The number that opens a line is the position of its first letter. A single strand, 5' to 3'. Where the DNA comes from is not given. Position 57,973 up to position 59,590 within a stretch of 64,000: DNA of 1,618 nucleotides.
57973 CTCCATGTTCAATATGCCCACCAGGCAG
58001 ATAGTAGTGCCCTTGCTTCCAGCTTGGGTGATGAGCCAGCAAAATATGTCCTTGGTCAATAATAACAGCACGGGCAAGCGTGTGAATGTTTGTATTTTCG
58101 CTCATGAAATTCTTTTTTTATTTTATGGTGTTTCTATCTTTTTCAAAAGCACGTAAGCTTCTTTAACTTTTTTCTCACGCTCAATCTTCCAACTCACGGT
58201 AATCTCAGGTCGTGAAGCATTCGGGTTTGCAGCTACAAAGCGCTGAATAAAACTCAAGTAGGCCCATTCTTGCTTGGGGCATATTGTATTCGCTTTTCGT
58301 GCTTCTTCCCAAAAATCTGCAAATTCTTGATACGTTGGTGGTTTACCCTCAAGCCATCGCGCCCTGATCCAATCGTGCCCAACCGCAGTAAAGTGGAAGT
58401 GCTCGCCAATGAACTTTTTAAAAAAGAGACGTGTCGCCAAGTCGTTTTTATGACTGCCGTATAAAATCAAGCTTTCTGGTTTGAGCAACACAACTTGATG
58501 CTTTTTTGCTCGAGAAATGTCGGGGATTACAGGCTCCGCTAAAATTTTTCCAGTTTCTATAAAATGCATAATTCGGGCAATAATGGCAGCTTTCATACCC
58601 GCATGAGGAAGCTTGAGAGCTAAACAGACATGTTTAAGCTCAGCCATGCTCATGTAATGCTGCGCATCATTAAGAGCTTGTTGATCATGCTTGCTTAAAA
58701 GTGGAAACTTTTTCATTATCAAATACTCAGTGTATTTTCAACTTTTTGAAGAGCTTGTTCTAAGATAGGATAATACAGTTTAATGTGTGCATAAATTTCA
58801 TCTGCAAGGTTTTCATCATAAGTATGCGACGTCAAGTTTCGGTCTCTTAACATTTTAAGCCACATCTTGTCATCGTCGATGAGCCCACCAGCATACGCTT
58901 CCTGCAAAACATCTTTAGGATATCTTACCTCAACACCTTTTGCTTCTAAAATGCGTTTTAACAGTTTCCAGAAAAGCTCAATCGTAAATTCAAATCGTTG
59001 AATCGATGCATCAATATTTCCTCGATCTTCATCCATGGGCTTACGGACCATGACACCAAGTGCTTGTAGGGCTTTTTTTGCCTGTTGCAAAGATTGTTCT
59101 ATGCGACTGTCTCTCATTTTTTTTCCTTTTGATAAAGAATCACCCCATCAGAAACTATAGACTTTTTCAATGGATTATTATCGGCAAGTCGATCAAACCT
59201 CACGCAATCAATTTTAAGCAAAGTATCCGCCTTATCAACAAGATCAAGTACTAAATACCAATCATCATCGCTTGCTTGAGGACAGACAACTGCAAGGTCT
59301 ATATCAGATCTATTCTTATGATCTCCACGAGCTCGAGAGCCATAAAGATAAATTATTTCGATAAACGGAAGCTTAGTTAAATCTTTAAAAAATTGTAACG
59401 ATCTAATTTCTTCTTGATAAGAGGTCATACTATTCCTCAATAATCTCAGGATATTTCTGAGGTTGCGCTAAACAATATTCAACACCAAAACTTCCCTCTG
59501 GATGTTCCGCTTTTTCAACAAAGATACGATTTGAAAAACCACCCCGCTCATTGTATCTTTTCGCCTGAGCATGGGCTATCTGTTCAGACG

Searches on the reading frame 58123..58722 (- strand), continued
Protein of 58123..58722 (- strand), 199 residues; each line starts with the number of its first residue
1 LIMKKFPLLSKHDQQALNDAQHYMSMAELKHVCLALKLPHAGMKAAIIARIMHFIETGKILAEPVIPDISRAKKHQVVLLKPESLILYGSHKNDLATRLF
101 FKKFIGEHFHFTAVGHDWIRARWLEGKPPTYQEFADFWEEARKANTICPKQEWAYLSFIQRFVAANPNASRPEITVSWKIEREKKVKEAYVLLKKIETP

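Call 32: predict_structure(alignment_id=A1)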
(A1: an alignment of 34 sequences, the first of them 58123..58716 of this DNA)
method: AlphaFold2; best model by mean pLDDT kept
length: 197 residues; sequences in the alignment: 34
mean_pLDDT: 91.6   pTM: 0.78
mean pLDDT of the five models: 91.6, 90.6, 90.3, 88.8, 87.7
residues with pLDDT >= 90: 149; 70-90: 42; 50-70: 6; < 50: 0
segments of 3 or more residues with pLDDT < 50: none
pLDDT, mean of each block of 10 residues (from residue 1): 92 96 96 94 94 96 95 92 91 89 86 89 97 92 69 89 96 96 98 84
secondary structure, 60 per line:
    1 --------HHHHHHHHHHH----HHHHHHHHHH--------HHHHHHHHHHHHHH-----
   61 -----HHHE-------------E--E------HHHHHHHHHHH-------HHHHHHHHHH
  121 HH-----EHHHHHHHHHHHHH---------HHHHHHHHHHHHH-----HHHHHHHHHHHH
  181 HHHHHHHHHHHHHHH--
elements in order: H9-19 H24-33 H42-55 H93-103 H111-122 H129-141 H151-163 H169-195

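Call 36: fold_search(model_id=the predicted structure, library=pdb)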
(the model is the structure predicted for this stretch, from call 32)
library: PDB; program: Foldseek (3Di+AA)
matches with E <= 10: 23; with E <= 0.001: 0
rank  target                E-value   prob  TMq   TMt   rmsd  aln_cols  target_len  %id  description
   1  1zmv_A                3.3e+00  0.02  0.11  0.09  17.9       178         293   11  Catalytic and ubiqutin-associated domains of MARK2/PAR-1: K82R mutant (released 2006-02-14)
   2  8kd1_K                3.6e+00  0.69  0.17  0.28   0.8        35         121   28  Structure of nucleosome complexed with one DEK molecule (released 2025-03-12)
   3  2rno_MODEL_1_A        3.6e+00  0.51  0.20  0.35   1.6        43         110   28  Solution Structure of the N-terminal SAP Domain of SUMO E3 Ligases from Oryza sativa (released 2008-12-30)
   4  8kcy_K                3.8e+00  0.63  0.22  0.33   2.0        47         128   23  Structure of nucleosome complexed with two DEK molecules (released 2025-03-05)
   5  4l8r_B                4.5e+00  0.60  0.21  0.15   1.1        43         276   23  Structure of mrna stem-loop, human stem-loop binding protein and 3'hexo ternary complex (released 2013-07-10)
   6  4ou6_A                5.1e+00  0.20  0.25  0.52   4.1        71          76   21  Crystal structure of DnaT84-153-dT10 ssDNA complex form 1 (released 2014-08-13)
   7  9l22_L                6.0e+00  0.35  0.23  0.31   4.9        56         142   23  hDEK-nucleosome complex (conformation 2) (released 2025-05-07)
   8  4bjm_A                6.3e+00  0.04  0.15  0.13  16.9       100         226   18  Crystal structure of the flax-rust effector avrM (released 2013-10-16)
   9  1zbu_B                6.6e+00  0.41  0.21  0.14   1.3        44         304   23  crystal structure of full-length 3'-exonuclease (released 2006-09-19)
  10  4qoz_B                6.6e+00  0.28  0.20  0.15   3.2        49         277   22  Crystal structure of the histone mRNA stem-loop, stem-loop binding protein (phosphorylated), and 3'hExo ternary comple (released 2014-07-23)
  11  6eqt_B                6.6e+00  0.20  0.20  0.19   2.9        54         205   11  CRYSTAL STRUCTURE OF THE HUMAN KINETOCHORE PROTEIN CENP-N (released 2018-01-17)
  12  4qoz_E                7.0e+00  0.28  0.20  0.15   3.2        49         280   22  Crystal structure of the histone mRNA stem-loop, stem-loop binding protein (phosphorylated), and 3'hExo ternary comple (released 2014-07-23)
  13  3exg_3                7.0e+00  0.04  0.15  0.10  13.1        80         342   20  Crystal structure of the pyruvate dehydrogenase (E1p) component of human pyruvate dehydrogenase complex (released 2008-11-25)
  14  4l8r_E                7.4e+00  0.33  0.23  0.17   3.8        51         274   22  Structure of mrna stem-loop, human stem-loop binding protein and 3'hexo ternary complex (released 2013-07-10)
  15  2riq                  7.4e+00  0.16  0.18  0.25   3.1        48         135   17  Crystal Structure of the Third Zinc-binding domain of human PARP-1 (released 2008-01-08)
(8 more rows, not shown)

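Call 40: search_protein_families(library=pfam, alignment_id=A5, max_evalue=0.0001)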
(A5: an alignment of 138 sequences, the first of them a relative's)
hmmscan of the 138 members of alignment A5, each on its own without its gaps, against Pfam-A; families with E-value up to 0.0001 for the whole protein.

A. member 1, L002:4875-5978:+ (368 aa): 0 families

B. families by the number of members that match (of 138 scanned): 202 families (the first 25 are shown)
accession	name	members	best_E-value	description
PF00583.31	Acetyltransf_1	13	1.3e-22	Acetyltransferase (GNAT) family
PF13508.13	Acetyltransf_7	8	4.1e-15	Acetyltransferase (GNAT) domain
PF13673.13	Acetyltransf_10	7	1.3e-08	Acetyltransferase (GNAT) domain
PF13302.13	Acetyltransf_3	6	2.1e-23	Acetyltransferase (GNAT) domain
PF07931.18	CPT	5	5.4e-43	Chloramphenicol phosphotransferase-like protein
PF00561.26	Abhydrolase_1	5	3e-18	alpha/beta hydrolase fold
PF12146.15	Hydrolase_4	4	1.1e-24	Serine aminopeptidase, S33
PF01636.29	APH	3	2.5e-39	Phosphotransferase enzyme family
PF01435.24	Peptidase_M48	3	1.2e-35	Peptidase family M48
PF14526.11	Cass2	3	5.1e-28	Integron-associated effector binding protein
PF00856.33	SET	3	4.7e-19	SET domain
PF06445.20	GyrI-like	3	6.4e-16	GyrI-like small molecule binding domain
PF13523.12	Acetyltransf_8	3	2.8e-14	Acetyltransferase (GNAT) domain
PF12697.13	Abhydrolase_6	3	5.8e-12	Alpha/beta hydrolase family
PF00440.29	TetR_N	3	1.1e-10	Bacterial regulatory proteins, tetR family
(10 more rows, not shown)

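Call 60: search_protein_families(library=phrogs, proteins=[window:58123-58716:-], max_evalue=0.001)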
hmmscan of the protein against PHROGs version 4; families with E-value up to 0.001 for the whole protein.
window:58123-58716:- (197 aa): 0 families

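Call 61: search_dna_similar(query=window:58123-58716:-, collection=plasmids, mode=protein, max_rows=10)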
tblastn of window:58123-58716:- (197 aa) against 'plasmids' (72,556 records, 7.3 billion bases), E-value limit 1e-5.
Records with a match: 1; places in all: 1; records where one place covers at least 80% of the query: 1.
Best place of each record, by identity: <60% 1.
By first word of the organism name: Bacillus 1.
By predicted mobility (MOB-suite, as given by PLSDB): non-mobilizable 1.
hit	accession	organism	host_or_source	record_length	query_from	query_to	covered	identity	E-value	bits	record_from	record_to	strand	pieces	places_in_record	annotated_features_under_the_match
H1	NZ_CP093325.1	Bacillus sp. N5-665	whole organism,peat soil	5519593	14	189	89%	30.3%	1e-8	61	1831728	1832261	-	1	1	none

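Call 62: search_dna_similar(query=window:58123-58716:-, collection=phages, mode=protein, max_rows=10)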
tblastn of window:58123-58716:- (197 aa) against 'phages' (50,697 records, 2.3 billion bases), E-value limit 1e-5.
Records with a match: 1; places in all: 1; records where one place covers at least 80% of the query: 1.
Best place of each record, by identity: <60% 1.
By first word of the organism name: Bacteriophage 1.
By host as written in the record: - 1.
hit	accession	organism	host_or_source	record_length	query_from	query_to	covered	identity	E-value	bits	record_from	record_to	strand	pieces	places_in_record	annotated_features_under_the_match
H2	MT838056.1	Bacteriophage sp.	human fecal samples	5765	19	180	82%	24.7%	1e-6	54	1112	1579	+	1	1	record has no annotation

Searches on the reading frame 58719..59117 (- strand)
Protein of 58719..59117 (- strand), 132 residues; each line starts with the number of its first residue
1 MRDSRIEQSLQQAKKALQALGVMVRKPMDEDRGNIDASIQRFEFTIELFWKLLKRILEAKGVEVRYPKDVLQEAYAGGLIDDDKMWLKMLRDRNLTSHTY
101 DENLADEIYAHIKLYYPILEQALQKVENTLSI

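Call 3: search_protein_families(library=pfam, proteins=[window:58719-59117:-], max_evalue=0.1)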
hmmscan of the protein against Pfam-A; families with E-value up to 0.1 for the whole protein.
window:58719-59117:- (132 aa): 5 families
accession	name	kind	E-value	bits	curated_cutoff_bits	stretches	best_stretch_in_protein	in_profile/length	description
PF08780.16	NTase_sub_bind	-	1e-31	110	31.8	1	8-127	1-125/126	Nucleotidyltransferase substrate binding protein like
PF01934.22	HepT-like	-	6.9e-05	23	23.5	1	21-126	13-120/120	Ribonuclease HepT-like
PF01858.22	RB_A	-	0.0054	17.1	25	0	7-59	44-96/196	Retinoblastoma-associated protein A domain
PF14551.11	MCM_N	-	0.016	16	24.9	1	99-127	45-73/95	MCM N-terminal domain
PF17279.8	DUF5344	-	0.091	13.7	27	0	4-31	9-37/87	Family of unknown function (DUF5344)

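Call 4: search_protein_families(library=padloc, proteins=[window:58719-59117:-], max_evalue=0.1)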
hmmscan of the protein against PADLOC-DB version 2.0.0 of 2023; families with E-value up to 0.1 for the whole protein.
window:58719-59117:- (132 aa): 0 families

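Call 5: search_protein_families(library=ncbifam, proteins=[window:58719-59117:-], max_evalue=0.1)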
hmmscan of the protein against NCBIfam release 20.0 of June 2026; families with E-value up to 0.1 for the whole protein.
window:58719-59117:- (132 aa): 3 families
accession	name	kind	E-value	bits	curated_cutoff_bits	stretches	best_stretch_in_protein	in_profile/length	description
TIGR01987.1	HI0074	subfamily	2.9e-36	124.2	55.8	1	11-127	3-122/123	HI0074 family nucleotidyltransferase substrate-binding subunit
NF047751.1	HepT_toxin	equivalog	0.00036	20.4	60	1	10-114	9-112/120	type VII toxin-antitoxin system HepT family RNase toxin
NF002140.0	PRK00977.1-4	equivalog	0.013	15.2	71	0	15-60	14-58/81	exodeoxyribonuclease VII small subunit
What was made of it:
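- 58719..59117 (-): HI0074-type HEPN protein (HepT-like RNase toxin), 132 aa; its ATG overlaps the NTase stop (ATGA). TIGR01987 2.9e-36 and PF08780 1e-31 (calls 3, 5).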

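Call 26: search_solved_structures(query=window:58719-59117:-, max_evalue=0.01, show_alignments=2)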
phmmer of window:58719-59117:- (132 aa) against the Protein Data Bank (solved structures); distinct sequences matched with E-value up to 0.01: 5.
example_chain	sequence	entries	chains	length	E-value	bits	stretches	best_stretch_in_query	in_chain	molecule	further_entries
1wty_A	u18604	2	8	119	3.8e-25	92.1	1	15-127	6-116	hypothetical protein TTHA0048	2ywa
8xdj_A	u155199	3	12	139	1.1e-16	64.8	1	3-127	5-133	HEPN toxin | HEPN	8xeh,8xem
8yuf_A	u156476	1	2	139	1.1e-16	64.8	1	3-127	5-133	Nucleotidyltransferase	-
1wwp_A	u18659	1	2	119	1.5e-16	64.4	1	29-126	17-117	hypothetical protein TTHA0636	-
1jog_A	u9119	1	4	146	1.8e-11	48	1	35-115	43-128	HYPOTHETICAL PROTEIN HI0074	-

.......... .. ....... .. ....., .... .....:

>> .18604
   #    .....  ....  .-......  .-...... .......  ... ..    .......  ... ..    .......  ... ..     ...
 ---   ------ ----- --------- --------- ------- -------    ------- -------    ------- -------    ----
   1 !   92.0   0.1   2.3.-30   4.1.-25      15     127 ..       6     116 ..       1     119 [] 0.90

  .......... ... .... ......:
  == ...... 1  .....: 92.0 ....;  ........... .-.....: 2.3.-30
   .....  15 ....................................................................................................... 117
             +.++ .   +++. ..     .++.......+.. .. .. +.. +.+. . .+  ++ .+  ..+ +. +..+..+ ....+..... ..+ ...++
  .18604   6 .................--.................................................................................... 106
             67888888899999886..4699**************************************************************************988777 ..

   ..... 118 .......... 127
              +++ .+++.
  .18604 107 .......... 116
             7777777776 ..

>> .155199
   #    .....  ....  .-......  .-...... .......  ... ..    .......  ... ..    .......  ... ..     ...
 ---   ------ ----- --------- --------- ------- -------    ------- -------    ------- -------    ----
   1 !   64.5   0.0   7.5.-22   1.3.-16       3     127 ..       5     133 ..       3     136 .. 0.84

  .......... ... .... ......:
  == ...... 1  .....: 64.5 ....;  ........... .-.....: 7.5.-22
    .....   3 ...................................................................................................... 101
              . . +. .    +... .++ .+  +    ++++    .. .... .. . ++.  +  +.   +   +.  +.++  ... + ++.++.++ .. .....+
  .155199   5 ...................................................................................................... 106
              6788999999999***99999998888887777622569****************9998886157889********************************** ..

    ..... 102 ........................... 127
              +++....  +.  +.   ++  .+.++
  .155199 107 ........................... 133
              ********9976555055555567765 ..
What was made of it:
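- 58719..59117 (-): PDB matches: 1wty 4e-25, L. pneumophila HEPN toxin 8xdj 1e-16, HI0074 1jog 2e-11 (call 26).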

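Call 60: search_protein_families(library=phrogs, proteins=[window:58719-59117:-], max_evalue=0.001)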
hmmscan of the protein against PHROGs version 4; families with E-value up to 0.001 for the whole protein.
window:58719-59117:- (132 aa): 0 families

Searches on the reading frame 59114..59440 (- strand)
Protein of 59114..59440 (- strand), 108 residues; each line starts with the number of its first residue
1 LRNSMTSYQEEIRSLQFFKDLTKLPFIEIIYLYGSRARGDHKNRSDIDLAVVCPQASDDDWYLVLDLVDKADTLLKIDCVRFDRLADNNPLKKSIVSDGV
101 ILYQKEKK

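Call 3: search_protein_families(library=pfam, proteins=[window:59114-59440:-], max_evalue=0.1)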
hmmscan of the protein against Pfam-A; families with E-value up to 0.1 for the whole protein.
window:59114-59440:- (108 aa): 3 families
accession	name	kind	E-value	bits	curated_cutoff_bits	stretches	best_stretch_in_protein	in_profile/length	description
PF18765.7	Polbeta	-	6.8e-16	58.7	26.9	1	22-107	8-92/93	Polymerase beta, Nucleotidyltransferase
PF01909.29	NTP_transf_2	-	2.5e-08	34.6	21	1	17-64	7-56/93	Nucleotidyltransferase domain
PF22600.2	MTPAP-like_central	-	0.05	14.1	27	1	26-56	39-68/139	Poly(A) RNA polymerase, mitochondrial-like, central palm domain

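Call 4: search_protein_families(library=padloc, proteins=[window:59114-59440:-], max_evalue=0.1)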
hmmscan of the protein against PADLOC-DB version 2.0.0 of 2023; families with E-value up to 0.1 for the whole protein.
window:59114-59440:- (108 aa): 10 families
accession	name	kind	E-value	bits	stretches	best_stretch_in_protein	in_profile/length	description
PDLC04907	PDC-S09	-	1.1e-12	46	1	13-83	13-83/114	-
PDLC04903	PDC-S09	-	1.7e-09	36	1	28-100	27-106/108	-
PDLC04902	PDC-S09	-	5.1e-07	27.9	1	26-95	20-88/97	-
PDLC04906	PDC-S09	-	3.8e-06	25.2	1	26-97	23-93/98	-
PDLC04904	PDC-S09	-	5.4e-06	24.5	1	27-81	25-79/104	-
PDLC04368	PDC-M05A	-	2.2e-05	22.4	1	27-65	107-145/201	-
PDLC04369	PDC-M05A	-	0.00023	18.9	1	21-57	99-133/201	-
PDLC04371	PDC-M05A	-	0.00023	18.9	1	23-60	121-159/211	-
PDLC04905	PDC-S09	-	0.00088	17.6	1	19-98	13-94/101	-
PDLC04372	PDC-M05A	-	0.0011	17.2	1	27-70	76-119/167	-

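Call 5: search_protein_families(library=ncbifam, proteins=[window:59114-59440:-], max_evalue=0.1)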
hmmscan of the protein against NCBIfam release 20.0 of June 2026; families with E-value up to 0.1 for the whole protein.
window:59114-59440:- (108 aa): 9 families
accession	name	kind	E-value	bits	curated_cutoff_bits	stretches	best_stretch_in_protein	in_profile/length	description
NF047752.1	MntA_antitoxin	equivalog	7.7e-15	54.7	60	1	25-107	5-85/106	type VII toxin-antitoxin system MntA family adenylyltransferase antitoxin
NF051895.1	anti_phage_HalB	equivalog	1.1e-06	28.4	190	1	31-56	3-28/211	anti-phage Hailong system nucleotidyltransferase HalB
NF012212.1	ANT_9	subfamily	0.00066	19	340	1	15-57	10-51/249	aminoglycoside nucleotidyltransferase ANT(9)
NF010309.0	PRK13746.1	subfamily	0.005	16.2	193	1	27-59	28-60/263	aminoglycoside adenylyltransferase family protein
NF045909.1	ANT_9_Ic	equivalog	0.0054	16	505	1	9-58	10-58/259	aminoglycoside nucleotidyltransferase ANT(9)-Ic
NF012157.0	ANT_3pp_I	equivalog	0.027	13.8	375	1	27-60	22-55/256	AadA family aminoglycoside 3''-O-nucleotidyltransferase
NF033220.1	ANT_3pp_II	equivalog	0.04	13.3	400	1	29-57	24-52/258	ANT(3'')-II family aminoglycoside nucleotidyltransferase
NF012135.0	ANT_3pp_9_crypt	exception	0.046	13.3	560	1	28-55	29-56/262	cryptic aminoglycoside nucleotidyltransferase ANT(3'')/ANT(9)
NF028535.0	ANT_4p_II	subfamily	0.084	12.1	350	0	29-64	21-56/251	ANT(4')-II family aminoglycoside nucleotidyltransferase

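Call 60: search_protein_families(library=phrogs, proteins=[window:59114-59428:-], max_evalue=0.001)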
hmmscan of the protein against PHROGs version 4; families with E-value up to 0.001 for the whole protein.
window:59114-59428:- (104 aa): 1 family
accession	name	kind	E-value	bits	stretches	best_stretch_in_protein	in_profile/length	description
phrog_28438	-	unknown function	8.2e-06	26.1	1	15-49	11-45/289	-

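Call 66: search_solved_structures(query=window:59114-59428:-, max_evalue=0.001, show_alignments=1)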
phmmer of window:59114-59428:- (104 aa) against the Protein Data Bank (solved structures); distinct sequences matched with E-value up to 0.001: 4.
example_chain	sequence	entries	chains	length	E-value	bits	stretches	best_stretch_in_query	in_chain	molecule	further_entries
2rff_A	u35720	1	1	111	3.1e-05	27.4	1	5-51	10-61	Putative nucleotidyltransferase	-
5yep_A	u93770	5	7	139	8.8e-05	26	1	16-95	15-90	Toxin-antitoxin system antidote Mnt family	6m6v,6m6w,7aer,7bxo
7ae2_B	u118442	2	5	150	0.00026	24.5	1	7-51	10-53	MNT ANTITOXIN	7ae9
8xeh_E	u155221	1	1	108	0.00093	22.7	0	23-102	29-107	MNT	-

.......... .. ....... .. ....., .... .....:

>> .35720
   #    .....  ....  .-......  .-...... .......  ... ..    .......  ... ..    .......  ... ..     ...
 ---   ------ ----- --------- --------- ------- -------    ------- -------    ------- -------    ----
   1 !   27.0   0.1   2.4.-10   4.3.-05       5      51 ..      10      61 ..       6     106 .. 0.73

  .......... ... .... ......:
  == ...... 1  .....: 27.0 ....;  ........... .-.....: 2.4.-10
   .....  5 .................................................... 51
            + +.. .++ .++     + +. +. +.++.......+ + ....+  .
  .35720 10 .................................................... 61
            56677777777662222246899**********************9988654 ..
